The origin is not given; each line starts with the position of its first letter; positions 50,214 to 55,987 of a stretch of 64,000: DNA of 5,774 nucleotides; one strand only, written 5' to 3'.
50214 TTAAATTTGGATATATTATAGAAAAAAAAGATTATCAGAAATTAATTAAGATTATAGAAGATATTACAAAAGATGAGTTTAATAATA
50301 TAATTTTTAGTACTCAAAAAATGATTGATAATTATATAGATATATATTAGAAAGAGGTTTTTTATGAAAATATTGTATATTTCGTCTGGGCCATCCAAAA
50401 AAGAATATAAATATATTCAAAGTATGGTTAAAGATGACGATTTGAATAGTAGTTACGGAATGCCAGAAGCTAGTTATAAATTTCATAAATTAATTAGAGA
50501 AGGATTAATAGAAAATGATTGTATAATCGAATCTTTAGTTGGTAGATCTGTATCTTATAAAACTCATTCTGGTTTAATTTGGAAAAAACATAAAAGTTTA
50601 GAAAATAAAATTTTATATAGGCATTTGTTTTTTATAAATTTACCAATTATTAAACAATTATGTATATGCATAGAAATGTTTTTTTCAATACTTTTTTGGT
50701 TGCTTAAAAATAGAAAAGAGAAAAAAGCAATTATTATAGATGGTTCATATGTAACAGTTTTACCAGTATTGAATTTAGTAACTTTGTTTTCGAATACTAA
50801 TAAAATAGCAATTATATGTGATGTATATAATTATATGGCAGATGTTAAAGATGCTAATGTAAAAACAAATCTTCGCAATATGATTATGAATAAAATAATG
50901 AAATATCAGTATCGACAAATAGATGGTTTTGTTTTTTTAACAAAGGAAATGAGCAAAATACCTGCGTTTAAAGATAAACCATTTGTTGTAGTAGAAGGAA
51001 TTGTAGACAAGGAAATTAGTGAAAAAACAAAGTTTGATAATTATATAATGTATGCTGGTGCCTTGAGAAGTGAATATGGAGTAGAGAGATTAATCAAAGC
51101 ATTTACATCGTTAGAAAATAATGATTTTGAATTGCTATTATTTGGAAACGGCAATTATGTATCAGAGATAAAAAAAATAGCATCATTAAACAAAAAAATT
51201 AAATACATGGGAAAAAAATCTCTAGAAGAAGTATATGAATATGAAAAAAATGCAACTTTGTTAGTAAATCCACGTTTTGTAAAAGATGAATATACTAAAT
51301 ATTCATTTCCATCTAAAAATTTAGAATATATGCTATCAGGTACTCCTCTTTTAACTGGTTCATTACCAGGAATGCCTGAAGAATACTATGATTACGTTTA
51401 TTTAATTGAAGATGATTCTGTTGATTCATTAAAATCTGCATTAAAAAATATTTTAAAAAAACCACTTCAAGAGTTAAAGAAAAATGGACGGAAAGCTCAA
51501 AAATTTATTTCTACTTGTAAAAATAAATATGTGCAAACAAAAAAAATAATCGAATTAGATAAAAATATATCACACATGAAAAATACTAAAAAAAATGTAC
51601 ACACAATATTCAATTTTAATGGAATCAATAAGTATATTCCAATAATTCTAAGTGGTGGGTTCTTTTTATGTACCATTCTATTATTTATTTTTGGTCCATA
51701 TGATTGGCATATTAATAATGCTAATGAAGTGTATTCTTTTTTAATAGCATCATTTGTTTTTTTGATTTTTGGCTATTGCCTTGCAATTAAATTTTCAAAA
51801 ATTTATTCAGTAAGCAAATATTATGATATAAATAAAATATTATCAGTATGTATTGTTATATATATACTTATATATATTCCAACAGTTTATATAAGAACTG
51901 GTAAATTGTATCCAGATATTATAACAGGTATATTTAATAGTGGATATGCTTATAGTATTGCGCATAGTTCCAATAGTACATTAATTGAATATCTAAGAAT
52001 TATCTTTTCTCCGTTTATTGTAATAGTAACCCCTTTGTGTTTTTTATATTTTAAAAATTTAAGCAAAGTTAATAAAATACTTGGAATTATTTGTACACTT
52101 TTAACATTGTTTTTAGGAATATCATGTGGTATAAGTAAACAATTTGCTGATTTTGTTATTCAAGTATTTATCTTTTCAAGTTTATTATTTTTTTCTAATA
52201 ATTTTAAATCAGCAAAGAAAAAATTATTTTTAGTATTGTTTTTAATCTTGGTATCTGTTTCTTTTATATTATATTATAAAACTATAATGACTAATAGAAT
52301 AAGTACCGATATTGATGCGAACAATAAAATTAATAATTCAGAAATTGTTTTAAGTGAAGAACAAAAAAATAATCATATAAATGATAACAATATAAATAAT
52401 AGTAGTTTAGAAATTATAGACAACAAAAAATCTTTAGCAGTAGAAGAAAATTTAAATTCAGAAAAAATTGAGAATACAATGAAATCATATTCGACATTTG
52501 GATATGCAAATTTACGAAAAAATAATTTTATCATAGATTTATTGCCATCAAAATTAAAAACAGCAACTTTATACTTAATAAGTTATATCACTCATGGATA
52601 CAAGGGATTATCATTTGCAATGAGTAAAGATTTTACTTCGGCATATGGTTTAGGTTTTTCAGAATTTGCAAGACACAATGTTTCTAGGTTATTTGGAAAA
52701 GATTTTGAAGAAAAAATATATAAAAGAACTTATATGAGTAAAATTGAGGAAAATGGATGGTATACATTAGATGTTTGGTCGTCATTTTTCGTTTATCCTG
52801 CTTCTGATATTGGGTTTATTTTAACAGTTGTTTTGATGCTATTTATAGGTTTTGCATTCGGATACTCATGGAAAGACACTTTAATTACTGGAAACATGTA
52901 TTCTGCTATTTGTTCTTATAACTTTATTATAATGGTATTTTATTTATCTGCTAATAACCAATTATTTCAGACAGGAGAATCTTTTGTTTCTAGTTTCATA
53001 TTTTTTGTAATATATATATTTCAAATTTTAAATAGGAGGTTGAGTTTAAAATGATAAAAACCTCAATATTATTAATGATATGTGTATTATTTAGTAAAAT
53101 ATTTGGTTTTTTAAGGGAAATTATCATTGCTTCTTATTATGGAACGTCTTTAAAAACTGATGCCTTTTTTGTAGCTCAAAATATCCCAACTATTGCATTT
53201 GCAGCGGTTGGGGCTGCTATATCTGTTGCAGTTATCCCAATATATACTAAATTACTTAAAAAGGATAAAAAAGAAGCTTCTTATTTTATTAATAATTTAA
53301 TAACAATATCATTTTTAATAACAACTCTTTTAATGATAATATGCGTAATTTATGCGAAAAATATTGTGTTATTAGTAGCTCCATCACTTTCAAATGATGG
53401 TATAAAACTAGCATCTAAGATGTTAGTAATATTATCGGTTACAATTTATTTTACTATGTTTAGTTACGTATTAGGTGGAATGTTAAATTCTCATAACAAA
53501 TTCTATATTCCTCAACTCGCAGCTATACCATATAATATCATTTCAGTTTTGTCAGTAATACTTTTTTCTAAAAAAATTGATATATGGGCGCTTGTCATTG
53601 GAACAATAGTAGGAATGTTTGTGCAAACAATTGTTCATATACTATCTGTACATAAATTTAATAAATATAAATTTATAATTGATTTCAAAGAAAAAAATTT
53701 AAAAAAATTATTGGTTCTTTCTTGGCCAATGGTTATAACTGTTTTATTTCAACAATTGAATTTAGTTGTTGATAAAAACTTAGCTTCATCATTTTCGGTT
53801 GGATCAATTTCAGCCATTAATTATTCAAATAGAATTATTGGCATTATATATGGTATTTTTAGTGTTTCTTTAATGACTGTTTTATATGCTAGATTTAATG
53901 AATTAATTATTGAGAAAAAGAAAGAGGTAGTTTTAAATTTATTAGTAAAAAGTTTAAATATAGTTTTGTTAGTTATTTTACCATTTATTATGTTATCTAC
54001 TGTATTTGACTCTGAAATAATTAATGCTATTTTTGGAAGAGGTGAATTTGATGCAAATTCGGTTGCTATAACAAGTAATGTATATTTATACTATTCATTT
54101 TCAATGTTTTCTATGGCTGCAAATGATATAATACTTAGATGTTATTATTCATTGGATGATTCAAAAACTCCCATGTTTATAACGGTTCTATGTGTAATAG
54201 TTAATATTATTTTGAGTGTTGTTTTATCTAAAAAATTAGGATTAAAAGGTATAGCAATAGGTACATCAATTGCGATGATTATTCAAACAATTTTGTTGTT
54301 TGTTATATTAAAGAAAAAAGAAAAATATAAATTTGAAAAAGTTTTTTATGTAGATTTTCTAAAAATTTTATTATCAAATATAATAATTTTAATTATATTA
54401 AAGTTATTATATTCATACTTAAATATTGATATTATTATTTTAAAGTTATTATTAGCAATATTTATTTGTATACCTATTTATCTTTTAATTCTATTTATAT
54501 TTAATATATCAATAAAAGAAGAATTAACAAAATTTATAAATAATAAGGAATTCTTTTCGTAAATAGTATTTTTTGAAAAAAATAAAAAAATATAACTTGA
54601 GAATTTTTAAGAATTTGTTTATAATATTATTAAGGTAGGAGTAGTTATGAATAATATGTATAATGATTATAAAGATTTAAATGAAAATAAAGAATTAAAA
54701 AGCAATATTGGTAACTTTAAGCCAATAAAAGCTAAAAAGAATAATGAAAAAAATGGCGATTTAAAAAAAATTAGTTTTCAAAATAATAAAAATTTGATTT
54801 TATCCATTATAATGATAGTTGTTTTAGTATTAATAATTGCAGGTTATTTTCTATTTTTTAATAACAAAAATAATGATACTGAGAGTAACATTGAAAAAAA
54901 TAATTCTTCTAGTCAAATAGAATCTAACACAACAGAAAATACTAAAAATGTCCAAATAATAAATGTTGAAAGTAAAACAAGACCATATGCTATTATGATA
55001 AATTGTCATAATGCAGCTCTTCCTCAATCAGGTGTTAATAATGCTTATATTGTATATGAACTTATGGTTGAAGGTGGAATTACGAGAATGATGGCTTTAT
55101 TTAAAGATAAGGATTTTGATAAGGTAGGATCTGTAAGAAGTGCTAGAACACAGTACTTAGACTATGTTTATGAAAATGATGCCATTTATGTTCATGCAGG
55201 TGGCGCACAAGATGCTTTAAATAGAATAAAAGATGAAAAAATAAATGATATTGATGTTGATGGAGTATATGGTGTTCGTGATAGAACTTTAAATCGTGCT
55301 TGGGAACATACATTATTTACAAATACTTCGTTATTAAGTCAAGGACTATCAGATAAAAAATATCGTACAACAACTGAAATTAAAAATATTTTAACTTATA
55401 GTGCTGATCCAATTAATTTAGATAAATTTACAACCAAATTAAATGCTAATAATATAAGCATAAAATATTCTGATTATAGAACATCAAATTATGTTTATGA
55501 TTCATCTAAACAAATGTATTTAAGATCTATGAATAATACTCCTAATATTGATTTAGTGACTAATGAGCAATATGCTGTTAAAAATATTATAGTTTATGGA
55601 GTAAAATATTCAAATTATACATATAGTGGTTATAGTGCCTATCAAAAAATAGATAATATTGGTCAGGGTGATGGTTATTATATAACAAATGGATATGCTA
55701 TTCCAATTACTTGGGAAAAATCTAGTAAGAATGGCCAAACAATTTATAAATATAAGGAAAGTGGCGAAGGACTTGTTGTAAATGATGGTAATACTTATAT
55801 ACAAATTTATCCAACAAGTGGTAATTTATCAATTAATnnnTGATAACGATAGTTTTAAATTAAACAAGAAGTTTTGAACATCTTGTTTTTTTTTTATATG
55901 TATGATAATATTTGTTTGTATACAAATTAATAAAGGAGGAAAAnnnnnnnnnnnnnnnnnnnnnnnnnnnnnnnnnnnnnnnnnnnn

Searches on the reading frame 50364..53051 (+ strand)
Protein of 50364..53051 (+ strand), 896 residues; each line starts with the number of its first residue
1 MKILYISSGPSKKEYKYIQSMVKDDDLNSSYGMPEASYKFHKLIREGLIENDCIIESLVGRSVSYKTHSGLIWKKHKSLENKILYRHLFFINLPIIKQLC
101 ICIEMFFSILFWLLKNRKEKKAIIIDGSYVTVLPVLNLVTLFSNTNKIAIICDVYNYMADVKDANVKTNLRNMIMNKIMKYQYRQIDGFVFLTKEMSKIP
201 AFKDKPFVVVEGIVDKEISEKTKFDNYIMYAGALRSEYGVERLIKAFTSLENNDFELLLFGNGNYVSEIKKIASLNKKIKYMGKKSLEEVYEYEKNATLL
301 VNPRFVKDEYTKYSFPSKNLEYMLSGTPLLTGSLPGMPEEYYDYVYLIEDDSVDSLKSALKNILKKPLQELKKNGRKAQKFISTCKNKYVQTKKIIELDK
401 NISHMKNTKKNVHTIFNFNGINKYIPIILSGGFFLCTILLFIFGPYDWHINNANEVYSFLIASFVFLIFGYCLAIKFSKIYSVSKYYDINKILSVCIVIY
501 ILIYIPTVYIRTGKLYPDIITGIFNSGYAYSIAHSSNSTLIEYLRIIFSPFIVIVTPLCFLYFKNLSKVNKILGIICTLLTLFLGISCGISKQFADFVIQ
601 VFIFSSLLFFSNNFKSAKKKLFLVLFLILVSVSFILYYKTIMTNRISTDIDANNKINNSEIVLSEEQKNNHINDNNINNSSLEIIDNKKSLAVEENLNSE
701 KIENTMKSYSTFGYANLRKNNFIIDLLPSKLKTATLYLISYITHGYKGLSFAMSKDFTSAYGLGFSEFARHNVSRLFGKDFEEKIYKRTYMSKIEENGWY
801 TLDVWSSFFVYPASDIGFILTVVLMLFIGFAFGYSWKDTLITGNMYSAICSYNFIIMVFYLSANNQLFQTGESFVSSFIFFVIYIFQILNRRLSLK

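Call 65: search_protein_families(library=pfam, proteins=[window:50364-53051:+], max_evalue=0.00001)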
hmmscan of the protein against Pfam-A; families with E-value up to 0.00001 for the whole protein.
window:50364-53051:+ (896 aa): 2 families
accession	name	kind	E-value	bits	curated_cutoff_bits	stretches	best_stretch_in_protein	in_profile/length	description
PF00534.26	Glycos_transf_1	-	1.1e-19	71.1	26.4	1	217-377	7-171/172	Glycosyl transferases group 1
PF13692.12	Glyco_trans_1_4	-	4.5e-14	53.4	27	1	226-365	2-141/142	Glycosyl transferases group 1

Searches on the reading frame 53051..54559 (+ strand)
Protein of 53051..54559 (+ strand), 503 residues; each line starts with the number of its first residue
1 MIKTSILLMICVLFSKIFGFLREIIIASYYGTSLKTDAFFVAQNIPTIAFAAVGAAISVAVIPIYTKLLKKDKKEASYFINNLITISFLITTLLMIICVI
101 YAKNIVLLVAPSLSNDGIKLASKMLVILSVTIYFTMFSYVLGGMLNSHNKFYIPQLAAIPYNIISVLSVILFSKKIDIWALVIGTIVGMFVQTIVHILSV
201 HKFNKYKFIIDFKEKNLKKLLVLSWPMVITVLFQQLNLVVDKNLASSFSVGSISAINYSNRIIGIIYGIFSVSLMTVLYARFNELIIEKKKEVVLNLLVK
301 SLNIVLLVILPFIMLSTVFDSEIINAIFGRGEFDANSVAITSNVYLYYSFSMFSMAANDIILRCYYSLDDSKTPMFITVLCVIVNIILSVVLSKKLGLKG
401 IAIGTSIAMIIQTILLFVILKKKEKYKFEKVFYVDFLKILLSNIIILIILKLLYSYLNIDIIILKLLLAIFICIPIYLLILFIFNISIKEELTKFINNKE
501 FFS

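Call 65: search_protein_families(library=pfam, proteins=[window:53051-54559:+], max_evalue=0.00001)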
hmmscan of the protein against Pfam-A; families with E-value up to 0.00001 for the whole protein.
window:53051-54559:+ (503 aa): 2 families
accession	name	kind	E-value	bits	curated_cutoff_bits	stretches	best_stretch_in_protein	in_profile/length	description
PF03023.19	MurJ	-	4.2e-85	286.5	27.4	1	26-455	1-434/451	Lipid II flippase MurJ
PF01554.23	MatE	-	6e-09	36.2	24.9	1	226-390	1-160/161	MatE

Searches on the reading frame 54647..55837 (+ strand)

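Call 65: search_protein_families(library=pfam, proteins=[window:54647-55837:+], max_evalue=0.00001)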
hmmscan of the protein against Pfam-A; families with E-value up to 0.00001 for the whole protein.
window:54647-55837:+ (397 aa): 2 families
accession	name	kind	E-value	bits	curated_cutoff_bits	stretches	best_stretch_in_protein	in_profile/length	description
PF11258.13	DUF3048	-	1.1e-38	133.2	25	1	108-240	11-148/148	Protein of unknown function (DUF3048) N-terminal domain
PF17479.7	DUF3048_C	-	2.5e-24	86.3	25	1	270-385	1-114/114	Protein of unknown function (DUF3048) C-terminal domain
